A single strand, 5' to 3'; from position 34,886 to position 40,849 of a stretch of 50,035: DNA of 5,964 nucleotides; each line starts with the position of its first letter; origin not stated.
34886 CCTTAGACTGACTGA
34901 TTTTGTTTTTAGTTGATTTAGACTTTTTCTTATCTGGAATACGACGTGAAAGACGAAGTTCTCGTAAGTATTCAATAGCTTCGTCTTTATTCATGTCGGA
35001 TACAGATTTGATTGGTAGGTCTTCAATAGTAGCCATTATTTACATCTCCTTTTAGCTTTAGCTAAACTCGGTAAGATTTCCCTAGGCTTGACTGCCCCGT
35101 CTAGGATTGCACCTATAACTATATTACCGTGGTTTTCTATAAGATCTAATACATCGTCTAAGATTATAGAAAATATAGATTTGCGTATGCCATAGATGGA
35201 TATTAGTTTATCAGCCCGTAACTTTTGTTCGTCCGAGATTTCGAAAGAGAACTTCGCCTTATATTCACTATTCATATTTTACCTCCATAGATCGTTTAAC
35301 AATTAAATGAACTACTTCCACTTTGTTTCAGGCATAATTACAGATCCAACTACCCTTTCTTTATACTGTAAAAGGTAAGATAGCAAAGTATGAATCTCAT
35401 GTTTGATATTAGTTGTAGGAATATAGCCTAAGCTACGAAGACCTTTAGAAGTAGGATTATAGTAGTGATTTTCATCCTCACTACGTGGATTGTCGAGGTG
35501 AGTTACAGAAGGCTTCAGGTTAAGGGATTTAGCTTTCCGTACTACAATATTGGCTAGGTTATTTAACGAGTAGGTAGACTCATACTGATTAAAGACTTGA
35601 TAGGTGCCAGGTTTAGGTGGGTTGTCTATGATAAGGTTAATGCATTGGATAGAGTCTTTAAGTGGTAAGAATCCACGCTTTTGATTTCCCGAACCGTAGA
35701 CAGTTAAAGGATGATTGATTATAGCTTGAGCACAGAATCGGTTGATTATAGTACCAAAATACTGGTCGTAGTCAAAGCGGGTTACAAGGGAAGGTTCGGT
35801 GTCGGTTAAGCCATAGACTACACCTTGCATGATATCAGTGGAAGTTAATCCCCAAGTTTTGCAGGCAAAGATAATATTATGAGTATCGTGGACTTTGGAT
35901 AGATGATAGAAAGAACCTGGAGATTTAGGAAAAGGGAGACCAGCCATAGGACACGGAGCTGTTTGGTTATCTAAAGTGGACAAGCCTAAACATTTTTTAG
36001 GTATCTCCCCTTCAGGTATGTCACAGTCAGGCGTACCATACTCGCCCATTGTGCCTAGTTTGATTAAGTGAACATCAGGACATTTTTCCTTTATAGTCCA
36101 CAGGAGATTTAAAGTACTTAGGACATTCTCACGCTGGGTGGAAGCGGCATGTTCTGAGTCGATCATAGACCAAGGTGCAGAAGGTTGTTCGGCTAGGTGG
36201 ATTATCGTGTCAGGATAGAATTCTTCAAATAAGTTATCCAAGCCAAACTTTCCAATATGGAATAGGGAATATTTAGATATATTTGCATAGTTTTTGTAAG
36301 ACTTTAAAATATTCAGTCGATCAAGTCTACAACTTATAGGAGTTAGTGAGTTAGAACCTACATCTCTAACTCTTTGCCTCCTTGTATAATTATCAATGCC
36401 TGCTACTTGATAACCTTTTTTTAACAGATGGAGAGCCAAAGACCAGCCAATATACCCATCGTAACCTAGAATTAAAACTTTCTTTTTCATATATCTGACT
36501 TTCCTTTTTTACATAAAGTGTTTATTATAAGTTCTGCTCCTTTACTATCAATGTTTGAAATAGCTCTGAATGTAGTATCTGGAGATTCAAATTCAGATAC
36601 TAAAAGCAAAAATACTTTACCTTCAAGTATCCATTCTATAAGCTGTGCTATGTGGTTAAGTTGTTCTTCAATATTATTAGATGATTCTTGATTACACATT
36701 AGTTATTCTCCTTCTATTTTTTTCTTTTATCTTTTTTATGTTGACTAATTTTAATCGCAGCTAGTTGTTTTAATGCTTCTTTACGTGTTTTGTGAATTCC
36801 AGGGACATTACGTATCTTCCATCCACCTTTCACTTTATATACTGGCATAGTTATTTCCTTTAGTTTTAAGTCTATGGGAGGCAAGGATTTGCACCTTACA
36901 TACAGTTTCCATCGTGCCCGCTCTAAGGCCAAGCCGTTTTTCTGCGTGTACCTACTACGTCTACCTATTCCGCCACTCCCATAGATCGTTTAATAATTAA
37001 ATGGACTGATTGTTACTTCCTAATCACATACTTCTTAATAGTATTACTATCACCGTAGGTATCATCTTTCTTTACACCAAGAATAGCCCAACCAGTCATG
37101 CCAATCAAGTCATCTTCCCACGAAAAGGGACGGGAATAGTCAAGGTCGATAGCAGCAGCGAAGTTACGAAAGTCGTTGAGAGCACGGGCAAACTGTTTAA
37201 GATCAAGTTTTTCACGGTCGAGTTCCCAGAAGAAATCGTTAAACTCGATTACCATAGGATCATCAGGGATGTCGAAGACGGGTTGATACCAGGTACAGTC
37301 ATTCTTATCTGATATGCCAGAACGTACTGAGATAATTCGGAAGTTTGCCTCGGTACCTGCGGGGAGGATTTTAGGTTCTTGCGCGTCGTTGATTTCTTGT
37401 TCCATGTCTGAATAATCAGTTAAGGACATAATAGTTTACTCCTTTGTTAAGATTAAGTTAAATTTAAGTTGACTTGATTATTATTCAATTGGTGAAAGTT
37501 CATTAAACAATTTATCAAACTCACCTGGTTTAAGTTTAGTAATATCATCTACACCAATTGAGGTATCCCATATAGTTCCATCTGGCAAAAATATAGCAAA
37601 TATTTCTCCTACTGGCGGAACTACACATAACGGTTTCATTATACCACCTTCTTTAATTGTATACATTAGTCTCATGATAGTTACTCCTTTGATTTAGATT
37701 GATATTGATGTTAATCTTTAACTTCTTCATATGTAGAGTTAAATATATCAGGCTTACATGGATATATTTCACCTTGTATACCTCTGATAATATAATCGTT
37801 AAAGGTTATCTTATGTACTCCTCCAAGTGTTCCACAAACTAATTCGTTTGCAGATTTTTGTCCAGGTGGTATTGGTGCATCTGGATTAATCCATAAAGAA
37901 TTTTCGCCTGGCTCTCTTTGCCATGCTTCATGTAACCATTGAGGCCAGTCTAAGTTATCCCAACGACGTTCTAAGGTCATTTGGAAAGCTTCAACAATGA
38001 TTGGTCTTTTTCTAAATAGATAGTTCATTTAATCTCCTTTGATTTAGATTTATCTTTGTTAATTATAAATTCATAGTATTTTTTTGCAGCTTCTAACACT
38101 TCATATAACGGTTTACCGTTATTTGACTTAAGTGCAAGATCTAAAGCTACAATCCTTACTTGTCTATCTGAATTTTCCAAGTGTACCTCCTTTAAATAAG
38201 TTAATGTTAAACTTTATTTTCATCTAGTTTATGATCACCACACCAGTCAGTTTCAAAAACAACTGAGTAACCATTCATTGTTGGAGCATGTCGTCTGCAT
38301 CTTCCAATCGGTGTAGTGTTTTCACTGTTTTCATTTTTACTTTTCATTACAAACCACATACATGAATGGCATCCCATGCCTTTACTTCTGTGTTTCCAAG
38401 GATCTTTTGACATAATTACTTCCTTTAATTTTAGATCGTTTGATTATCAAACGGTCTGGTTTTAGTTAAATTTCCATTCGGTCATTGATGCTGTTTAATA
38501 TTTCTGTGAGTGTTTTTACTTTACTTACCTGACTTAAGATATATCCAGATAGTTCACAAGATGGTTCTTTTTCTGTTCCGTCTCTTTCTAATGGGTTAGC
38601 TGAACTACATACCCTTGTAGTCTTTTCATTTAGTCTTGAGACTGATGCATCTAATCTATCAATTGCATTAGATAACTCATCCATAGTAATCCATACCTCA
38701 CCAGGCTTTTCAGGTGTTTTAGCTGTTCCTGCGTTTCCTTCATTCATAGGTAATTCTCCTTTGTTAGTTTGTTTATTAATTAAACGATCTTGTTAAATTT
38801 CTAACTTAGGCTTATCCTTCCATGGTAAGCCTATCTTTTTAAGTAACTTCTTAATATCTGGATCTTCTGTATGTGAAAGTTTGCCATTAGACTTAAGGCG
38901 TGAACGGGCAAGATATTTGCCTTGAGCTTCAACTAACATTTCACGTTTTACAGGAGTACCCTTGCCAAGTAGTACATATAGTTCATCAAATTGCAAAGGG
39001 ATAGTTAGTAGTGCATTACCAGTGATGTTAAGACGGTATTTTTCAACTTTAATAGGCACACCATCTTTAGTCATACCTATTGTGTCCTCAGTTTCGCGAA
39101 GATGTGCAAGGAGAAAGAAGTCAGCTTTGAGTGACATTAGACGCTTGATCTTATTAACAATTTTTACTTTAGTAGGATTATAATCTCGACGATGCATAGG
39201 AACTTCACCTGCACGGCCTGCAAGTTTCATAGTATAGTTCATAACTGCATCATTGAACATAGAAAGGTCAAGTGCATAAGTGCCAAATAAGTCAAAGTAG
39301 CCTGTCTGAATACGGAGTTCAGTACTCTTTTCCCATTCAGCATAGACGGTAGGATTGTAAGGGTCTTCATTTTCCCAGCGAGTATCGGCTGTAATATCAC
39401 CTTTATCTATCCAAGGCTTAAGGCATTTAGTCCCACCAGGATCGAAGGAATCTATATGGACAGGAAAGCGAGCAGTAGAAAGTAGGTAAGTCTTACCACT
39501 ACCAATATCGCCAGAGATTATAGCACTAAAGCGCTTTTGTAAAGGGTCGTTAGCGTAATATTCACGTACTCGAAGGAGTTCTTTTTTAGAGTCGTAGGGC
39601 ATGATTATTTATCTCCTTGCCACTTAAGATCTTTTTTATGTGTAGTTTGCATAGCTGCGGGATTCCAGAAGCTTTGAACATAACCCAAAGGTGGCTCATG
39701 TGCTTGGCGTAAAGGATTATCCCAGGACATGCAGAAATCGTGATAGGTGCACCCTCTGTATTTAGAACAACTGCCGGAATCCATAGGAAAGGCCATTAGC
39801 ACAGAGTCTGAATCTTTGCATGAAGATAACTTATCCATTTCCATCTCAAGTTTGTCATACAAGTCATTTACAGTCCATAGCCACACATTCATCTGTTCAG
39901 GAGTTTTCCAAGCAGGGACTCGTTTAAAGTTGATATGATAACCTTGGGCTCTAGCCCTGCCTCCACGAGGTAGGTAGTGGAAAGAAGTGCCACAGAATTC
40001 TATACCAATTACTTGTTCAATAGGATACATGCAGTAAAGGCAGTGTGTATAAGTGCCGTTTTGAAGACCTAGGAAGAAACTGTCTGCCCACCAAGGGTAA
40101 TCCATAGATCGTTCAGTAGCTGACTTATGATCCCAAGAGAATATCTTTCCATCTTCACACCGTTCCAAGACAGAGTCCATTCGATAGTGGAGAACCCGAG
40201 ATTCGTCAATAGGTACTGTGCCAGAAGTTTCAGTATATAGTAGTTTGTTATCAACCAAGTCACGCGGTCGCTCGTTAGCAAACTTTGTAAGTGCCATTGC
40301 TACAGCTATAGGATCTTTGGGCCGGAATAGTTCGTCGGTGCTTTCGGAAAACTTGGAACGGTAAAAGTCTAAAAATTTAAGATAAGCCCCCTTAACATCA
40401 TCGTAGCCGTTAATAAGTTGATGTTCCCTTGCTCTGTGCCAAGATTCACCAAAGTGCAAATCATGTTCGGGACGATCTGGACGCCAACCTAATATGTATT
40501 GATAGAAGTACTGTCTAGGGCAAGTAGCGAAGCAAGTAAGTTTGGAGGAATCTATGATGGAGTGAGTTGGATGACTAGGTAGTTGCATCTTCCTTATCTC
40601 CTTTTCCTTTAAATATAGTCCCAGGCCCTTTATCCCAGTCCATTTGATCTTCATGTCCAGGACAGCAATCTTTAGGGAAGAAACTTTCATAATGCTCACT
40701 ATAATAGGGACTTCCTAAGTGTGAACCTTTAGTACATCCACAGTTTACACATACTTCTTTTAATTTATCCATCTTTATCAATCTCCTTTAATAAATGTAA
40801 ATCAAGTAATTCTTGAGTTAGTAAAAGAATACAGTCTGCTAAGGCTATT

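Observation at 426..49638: A 25-nt dyad-symmetric element in 27 copies punctuates gene-module boundaries on both transcription arms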

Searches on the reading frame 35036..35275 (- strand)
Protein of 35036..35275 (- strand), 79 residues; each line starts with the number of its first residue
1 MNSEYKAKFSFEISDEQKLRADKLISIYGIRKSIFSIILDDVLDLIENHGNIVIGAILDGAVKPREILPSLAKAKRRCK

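Call 37: search_protein_families(library=phrogs, max_evalue=0.01, proteins=[window:35036-35275:-])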
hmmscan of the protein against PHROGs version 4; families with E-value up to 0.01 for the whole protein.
window:35036-35275:- (79 aa): 0 families

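Call 38: search_protein_families(library=pfam, max_evalue=0.05, proteins=[window:35036-35275:-])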
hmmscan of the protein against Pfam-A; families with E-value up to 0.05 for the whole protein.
window:35036-35275:- (79 aa): 0 families

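Call 82: search_solved_structures(query=A3, max_evalue=10, show_alignments=2)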
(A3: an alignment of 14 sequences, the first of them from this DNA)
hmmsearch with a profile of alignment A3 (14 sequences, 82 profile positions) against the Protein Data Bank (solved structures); distinct sequences matched with E-value up to 10: 5.
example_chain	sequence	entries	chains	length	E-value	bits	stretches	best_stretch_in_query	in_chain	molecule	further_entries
3kff_A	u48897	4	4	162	0.15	15.1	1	3-53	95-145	Major urinary protein 4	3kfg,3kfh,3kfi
4acv_B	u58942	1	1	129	0.23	14.5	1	35-77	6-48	PROPHAGE LAMBDALM01, ANTIGEN B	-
1wy0_A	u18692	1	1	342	0.47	13.5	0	22-47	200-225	geranylgeranyl pyrophosphate synthetase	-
7l00_A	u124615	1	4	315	0.73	12.9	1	26-53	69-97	Enoyl-Acyl Carrier Protein Reductase FabK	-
1bh8_B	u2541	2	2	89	0.95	12.6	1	20-52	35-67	TAFII28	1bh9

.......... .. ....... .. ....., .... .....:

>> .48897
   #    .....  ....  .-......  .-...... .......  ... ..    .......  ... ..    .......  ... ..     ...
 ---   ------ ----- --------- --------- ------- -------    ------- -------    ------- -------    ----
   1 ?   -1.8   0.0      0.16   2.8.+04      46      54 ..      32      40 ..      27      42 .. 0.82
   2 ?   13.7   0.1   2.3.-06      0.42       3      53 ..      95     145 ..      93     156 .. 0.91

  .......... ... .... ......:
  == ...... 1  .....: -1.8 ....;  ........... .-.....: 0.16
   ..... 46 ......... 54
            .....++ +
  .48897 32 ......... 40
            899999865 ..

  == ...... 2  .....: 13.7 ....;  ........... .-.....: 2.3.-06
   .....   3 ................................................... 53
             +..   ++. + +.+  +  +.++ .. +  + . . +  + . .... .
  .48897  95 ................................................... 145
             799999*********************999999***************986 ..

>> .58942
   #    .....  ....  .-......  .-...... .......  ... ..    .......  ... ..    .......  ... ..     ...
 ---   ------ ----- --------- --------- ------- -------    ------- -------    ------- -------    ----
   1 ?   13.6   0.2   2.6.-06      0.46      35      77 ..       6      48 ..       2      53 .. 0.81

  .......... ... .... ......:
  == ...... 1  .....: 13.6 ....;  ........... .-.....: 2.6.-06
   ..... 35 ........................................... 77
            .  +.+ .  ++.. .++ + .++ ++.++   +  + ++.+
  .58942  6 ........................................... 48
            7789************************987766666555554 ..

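Call 83: search_protein_families(library=pfam, alignment_id=A3, max_evalue=1)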
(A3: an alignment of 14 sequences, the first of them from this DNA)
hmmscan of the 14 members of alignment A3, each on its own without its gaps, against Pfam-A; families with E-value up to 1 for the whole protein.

A. member 1, seq(79 aa): 0 families

B. families by the number of members that match (of 14 scanned): 3 families
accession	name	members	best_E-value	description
PF09759.15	Atx10homo_assoc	2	0.037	Spinocerebellar ataxia type 10 protein domain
PF00294.29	PfkB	1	0.16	pfkB family carbohydrate kinase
PF10091.15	Glycoamylase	1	0.4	Putative glucoamylase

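Call 87: find_homologous_proteins(query=window:35036-35275:-, max_evalue=0.001)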
Query window:35036-35275:- (79 aa): 12 proteins with E <= 0.001 among 12 candidates.
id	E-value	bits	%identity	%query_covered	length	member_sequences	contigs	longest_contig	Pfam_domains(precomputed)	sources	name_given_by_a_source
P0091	1.6e-42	160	100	100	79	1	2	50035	-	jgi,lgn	-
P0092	4.6e-33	130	81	99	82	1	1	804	-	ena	-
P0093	1.2e-32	129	76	100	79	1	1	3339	-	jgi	-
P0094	9.0e-32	126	76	100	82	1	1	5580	-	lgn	-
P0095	3.5e-31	124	77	99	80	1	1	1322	-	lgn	-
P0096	5.2e-31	123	77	99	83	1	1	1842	-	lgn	-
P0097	1.7e-30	122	71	100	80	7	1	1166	-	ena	-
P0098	6.4e-30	120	76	100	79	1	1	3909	-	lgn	-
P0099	1.6e-28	116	70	100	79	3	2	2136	-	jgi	-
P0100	1.8e-27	112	66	100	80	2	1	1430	-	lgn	-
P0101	1.5e-22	97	57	100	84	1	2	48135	-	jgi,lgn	-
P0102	3.6e-21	92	62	95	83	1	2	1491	-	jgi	jgi:hypothetical protein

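Call 94: predict_structure(alignment_id=A4)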
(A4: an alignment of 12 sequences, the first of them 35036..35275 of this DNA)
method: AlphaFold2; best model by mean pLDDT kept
length: 79 residues; sequences in the alignment: 12
mean_pLDDT: 61.7   pTM: 0.45
mean pLDDT of the five models: 61.7, 54.9, 54.4, 52.8, 52.7
residues with pLDDT >= 90: 0; 70-90: 24; 50-70: 42; < 50: 13
segments of 3 or more residues with pLDDT < 50: 1-10
pLDDT, mean of each block of 10 residues (from residue 1): 39 67 71 63 71 69 61 52
secondary structure, 60 per line:
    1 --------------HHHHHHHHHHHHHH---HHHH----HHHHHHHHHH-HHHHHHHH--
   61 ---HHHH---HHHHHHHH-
elements in order: H15-28 H32-35 H40-49 H51-58 H64-67 H71-78

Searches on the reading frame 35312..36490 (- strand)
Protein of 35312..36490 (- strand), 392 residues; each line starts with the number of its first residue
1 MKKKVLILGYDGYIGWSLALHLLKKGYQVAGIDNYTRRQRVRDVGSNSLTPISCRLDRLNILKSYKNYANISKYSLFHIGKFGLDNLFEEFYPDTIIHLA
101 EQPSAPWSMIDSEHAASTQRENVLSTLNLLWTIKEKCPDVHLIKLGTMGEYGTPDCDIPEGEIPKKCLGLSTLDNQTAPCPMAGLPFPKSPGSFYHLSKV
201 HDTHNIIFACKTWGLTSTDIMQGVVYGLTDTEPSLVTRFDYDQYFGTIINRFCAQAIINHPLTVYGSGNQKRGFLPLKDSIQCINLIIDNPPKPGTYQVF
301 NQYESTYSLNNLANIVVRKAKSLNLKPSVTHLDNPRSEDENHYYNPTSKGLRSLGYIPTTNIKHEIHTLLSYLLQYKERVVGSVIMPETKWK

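Call 8: search_protein_families(library=phrogs, proteins=[window:35312-36490:-])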
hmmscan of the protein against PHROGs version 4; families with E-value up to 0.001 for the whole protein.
window:35312-36490:- (392 aa): 1 family
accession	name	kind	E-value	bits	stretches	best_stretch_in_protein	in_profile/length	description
phrog_540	-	DNA, RNA and nucleotide metabolism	5.6e-22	78.9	1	1-373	291-594/715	nucleotide-sugar epimerase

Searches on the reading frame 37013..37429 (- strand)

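Call 15: search_protein_families(library=pfam, max_evalue=0.01, proteins=[window:37013-37429:-])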
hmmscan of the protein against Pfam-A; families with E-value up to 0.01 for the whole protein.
window:37013-37429:- (138 aa): 0 families

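Call 37: search_protein_families(library=phrogs, max_evalue=0.01, proteins=[window:37013-37429:-])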
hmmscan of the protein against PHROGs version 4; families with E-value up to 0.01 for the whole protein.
window:37013-37429:- (138 aa): 1 family
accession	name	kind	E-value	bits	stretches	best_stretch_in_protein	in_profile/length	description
phrog_2300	-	unknown function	0.0047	17.7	1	86-135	111-159/347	-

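Call 115: search_protein_families(library=ncbifam, max_evalue=0.001, proteins=[window:37013-37429:-])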
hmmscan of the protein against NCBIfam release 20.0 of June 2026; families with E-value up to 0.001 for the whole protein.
window:37013-37429:- (138 aa): 0 families

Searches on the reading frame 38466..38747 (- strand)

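Call 38: search_protein_families(library=pfam, max_evalue=0.05, proteins=[window:38466-38747:-])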
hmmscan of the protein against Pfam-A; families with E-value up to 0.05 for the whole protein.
window:38466-38747:- (93 aa): 1 family
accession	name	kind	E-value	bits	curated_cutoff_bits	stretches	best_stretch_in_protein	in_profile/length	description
PF06825.17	HSBP1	-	0.014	15.6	28.6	1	21-42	28-49/51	Heat shock factor binding protein 1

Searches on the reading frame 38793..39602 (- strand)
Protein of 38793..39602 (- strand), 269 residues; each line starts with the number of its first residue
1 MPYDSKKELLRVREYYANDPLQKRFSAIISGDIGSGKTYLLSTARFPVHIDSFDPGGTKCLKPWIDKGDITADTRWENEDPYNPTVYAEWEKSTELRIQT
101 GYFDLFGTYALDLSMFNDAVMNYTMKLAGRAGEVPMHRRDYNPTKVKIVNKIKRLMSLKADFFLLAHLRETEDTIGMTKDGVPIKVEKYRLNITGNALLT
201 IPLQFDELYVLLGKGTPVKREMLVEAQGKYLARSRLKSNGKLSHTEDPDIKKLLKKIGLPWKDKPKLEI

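Call 8: search_protein_families(library=phrogs, proteins=[window:38793-39602:-])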
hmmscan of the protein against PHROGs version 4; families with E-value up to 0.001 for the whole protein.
window:38793-39602:- (269 aa): 1 family
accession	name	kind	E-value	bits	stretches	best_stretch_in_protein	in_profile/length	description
phrog_124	-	DNA, RNA and nucleotide metabolism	9.9e-12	45.9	1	23-263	42-263/382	Sak4-like ssDNA annealing protein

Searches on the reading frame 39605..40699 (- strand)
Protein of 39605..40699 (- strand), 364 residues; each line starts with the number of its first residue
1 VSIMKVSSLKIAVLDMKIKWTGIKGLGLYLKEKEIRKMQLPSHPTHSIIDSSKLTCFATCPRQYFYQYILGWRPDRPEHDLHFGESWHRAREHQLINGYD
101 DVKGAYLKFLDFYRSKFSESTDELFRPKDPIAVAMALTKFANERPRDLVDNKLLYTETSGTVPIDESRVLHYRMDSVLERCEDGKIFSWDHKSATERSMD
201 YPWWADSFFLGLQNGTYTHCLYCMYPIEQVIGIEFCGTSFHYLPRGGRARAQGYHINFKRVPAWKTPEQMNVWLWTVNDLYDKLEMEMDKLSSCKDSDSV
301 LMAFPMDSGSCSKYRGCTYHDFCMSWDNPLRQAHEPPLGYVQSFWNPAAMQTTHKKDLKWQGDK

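Call 8: search_protein_families(library=phrogs, proteins=[window:39605-40699:-])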
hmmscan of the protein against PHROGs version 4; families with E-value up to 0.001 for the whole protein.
window:39605-40699:- (364 aa): 2 families
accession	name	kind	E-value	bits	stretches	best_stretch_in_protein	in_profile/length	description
phrog_1218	-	DNA, RNA and nucleotide metabolism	3.4e-14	53.9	1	47-206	8-176/364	exonuclease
phrog_69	-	DNA, RNA and nucleotide metabolism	6.2e-06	26.5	1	32-227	73-253/501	exonuclease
